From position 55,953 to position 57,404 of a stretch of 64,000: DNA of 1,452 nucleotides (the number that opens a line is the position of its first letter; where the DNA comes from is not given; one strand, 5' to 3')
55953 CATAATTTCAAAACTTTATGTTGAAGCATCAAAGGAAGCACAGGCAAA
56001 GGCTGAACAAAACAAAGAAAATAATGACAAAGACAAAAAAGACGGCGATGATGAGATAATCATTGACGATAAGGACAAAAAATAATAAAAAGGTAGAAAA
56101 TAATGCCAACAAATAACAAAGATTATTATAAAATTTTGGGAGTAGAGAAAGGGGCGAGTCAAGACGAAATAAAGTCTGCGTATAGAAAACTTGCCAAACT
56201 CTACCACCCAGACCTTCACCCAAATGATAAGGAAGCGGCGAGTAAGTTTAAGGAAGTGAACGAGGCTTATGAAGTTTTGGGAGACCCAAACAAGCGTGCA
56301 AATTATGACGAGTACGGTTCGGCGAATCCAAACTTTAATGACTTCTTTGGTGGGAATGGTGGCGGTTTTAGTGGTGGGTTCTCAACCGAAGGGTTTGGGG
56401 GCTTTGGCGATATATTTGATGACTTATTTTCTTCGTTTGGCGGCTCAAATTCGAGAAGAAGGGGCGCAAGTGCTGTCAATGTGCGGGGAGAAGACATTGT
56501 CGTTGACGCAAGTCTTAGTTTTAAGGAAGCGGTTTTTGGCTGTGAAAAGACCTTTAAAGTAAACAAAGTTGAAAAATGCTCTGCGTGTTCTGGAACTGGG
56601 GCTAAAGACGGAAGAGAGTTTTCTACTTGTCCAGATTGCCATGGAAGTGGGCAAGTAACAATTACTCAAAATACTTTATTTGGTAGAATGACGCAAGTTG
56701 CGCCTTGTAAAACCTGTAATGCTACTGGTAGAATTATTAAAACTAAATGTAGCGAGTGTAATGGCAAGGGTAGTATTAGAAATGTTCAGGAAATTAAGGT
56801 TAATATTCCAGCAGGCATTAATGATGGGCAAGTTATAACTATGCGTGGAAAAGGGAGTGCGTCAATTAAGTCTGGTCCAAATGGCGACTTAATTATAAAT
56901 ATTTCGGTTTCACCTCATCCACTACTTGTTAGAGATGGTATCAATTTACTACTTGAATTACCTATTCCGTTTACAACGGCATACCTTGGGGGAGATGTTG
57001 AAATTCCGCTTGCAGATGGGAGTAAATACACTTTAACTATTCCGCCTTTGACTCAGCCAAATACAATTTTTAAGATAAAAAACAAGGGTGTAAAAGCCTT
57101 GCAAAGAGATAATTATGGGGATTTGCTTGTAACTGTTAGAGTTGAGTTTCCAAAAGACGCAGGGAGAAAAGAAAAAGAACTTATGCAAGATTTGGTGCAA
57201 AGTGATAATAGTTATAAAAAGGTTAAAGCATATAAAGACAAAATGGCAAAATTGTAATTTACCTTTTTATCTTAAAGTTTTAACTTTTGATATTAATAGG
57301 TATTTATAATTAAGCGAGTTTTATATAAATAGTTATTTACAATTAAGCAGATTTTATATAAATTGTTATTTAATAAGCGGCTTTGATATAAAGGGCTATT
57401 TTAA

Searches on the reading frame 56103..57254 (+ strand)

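Call 66: search_protein_families(library=pfam, proteins=[window:56103-57254:+], max_evalue=0.00001)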
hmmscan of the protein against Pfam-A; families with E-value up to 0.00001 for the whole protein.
window:56103-57254:+ (384 aa): 4 families
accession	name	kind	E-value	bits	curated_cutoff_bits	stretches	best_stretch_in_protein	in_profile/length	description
PF01556.23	DnaJ_C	-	1.9e-43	148.6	26.6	1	133-350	2-152/152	DnaJ C terminal domain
PF00226.36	DnaJ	-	1.1e-28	99.6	27.8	1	7-69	1-63/63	DnaJ domain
PF00684.25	DnaJ_CXXCXGXG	-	1.5e-16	60.9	32.7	1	159-223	1-65/65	DnaJ central domain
PF15777.11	Anti-TRAP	-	5.2e-06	26.8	32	0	157-186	11-43/59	Tryptophan RNA-binding attenuator protein inhibitory protein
